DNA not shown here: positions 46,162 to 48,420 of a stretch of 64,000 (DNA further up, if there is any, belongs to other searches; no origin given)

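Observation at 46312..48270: Classic-clade AAA+ ATPase with Walker B 'DDAE' instead of 'DExx'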

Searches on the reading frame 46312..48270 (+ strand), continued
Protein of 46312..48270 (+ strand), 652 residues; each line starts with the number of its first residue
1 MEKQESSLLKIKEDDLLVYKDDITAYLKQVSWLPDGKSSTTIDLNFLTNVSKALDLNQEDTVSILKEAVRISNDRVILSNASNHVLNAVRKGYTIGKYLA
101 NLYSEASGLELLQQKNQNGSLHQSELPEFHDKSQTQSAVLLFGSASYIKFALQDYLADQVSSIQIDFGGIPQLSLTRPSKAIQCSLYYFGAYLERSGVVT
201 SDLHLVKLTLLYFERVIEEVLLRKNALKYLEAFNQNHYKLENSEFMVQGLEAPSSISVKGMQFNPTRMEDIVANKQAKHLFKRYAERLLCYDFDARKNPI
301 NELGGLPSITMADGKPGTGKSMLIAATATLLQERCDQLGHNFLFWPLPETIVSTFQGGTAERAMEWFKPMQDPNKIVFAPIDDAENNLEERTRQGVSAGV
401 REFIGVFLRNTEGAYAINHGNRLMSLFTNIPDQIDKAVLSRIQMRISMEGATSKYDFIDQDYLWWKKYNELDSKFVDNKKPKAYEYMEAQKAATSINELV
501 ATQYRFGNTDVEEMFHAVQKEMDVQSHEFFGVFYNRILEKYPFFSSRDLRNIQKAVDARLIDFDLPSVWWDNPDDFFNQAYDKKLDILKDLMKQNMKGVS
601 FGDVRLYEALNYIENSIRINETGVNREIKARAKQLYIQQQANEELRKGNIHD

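Call 72: get_annotated_region(hit=H6, flank=7000)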
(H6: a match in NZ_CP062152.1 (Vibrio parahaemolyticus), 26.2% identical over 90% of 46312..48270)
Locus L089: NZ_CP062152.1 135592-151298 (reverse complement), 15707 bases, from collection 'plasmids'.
description: Vibrio parahaemolyticus strain 19-VB00998 plasmid pVP-19-VB00998, complete sequence
organism: Vibrio parahaemolyticus (NCBI taxid 670)
taxonomy: Bacteria; Pseudomonadota; Gammaproteobacteria; Vibrionales; Vibrionaceae; Vibrio; Vibrio parahaemolyticus
host: -; source: oyster; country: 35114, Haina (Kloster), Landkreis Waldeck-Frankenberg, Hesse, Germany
typing (MOB-suite, as given by PLSDB): non-mobilizable
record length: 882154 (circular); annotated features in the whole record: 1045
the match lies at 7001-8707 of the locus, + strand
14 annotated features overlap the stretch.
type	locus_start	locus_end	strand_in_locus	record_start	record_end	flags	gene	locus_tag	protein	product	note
CDS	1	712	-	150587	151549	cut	-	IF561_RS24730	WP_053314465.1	hypothetical protein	-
CDS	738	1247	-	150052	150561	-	-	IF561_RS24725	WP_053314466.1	hypothetical protein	-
CDS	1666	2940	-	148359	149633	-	-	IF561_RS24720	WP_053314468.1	RNase H family protein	-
CDS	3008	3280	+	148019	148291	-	-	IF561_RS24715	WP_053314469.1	hypothetical protein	-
CDS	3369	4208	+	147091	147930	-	-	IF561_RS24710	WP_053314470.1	hypothetical protein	-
CDS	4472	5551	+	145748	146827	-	-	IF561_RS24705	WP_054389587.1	hypothetical protein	-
CDS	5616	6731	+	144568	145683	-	-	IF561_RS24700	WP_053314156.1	hypothetical protein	-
CDS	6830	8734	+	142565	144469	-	-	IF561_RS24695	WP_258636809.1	ATP-binding protein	-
CDS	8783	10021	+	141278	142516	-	-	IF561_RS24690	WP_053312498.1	DUF6638 family protein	-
CDS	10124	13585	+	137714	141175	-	mfd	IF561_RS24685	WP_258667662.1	transcription-repair coupling factor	GO:0006281 - DNA repair [Evidence IEA]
CDS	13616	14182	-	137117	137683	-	-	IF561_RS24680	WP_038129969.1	DUF3592 domain-containing protein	-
CDS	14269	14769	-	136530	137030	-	-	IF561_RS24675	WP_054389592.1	hypothetical protein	-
CDS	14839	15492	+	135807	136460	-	-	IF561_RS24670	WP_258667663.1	hypothetical protein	-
CDS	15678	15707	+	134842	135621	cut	-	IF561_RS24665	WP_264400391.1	A24 family peptidase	-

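Call 75: search_protein_families(library=pfam, proteins=[L088:4594-5682:+, L088:5744-6892:+, L089:4472-5551:+, L089:5616-6731:+], max_evalue=0.1)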
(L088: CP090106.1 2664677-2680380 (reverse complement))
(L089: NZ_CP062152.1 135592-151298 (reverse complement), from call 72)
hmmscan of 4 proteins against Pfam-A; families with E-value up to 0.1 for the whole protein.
L088:4594-5682:+ (362 aa): 2 families
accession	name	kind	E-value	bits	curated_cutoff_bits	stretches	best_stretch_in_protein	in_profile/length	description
PF20813.2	FhbB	-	0.015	16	27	0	246-285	4-43/80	Factor H binding protein B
PF10473.14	CENP-F_leu_zip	-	0.021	15.3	34.5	1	137-213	56-134/140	Leucine-rich repeats of kinetochore protein Cenp-F/LEK1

L088:5744-6892:+ (382 aa): 0 families

L089:4472-5551:+ (359 aa): 2 families
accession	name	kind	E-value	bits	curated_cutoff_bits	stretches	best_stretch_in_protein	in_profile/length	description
PF12329.13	TMF_DNA_bd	-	0.016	15.6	35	1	217-279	11-73/74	TATA element modulatory factor 1 DNA binding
PF14833.11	NAD_binding_11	-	0.06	14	30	0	281-333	68-120/122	NAD-binding of NADP-dependent 3-hydroxyisobutyrate dehydrogenase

L089:5616-6731:+ (371 aa): 1 family
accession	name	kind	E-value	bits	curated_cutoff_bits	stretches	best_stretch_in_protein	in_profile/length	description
PF22342.1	T3SS_CopN_3rd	-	0.095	13.3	27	0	11-77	24-92/99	T3SS, Low calcium response E, third helical domain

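Call 86: search_protein_families(library=pfam, proteins=[L061:9964-12243:+, L061:7352-7864:+, L061:13534-14055:+, L061:15948-16454:+, L061:603-4397:+, L088:12235-13458:+], max_evalue=0.01)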
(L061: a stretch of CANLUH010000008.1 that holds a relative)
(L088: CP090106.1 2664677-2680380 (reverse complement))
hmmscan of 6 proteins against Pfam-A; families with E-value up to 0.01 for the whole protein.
L061:9964-12243:+ (759 aa): 3 families
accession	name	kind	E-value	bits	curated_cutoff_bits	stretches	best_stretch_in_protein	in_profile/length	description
PF01979.26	Amidohydro_1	-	1.9e-28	100.2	25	1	262-641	2-344/345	Amidohydrolase family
PF07969.17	Amidohydro_3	-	8.9e-17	62.1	29.7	2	433-641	267-470/472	Amidohydrolase family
PF12680.13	SnoaL_2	-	1e-08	36.1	27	1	656-752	1-100/102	SnoaL-like domain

L061:7352-7864:+ (170 aa): 2 families
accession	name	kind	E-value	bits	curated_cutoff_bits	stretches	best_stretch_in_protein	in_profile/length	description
PF13532.12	2OG-FeII_Oxy_2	-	2.7e-26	93.4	31.2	1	37-167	51-194/194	2OG-Fe(II) oxygenase superfamily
PF03171.26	2OG-FeII_Oxy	-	0.0088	16.8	23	0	77-167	4-98/101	2OG-Fe(II) oxygenase superfamily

L061:13534-14055:+ (173 aa): 0 families

L061:15948-16454:+ (168 aa): 0 families

L061:603-4397:+ (1264 aa): 1 family
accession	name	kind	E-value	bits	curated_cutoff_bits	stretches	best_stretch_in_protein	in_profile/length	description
PF02225.27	PA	-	3.8e-20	72.2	23.9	1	272-361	2-95/95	PA domain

L088:12235-13458:+ (407 aa): 1 family
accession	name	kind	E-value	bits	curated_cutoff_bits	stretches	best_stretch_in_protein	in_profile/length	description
PF10095.14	DUF2333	-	6.2e-16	58.7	22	2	181-296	86-196/330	Uncharacterized protein conserved in bacteria (DUF2333)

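Call 95: find_related_loci(query=A1, collection=viral_contigs, flank=5000)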
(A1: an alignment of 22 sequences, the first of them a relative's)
Query A1 (652 aa) in viral_contigs; peptide patterns used: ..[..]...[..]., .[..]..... (x = any residue, [..] = any of these).
106 stretches matched a pattern, but none encodes a relative of the query by tblastn (E <= 1e-3).
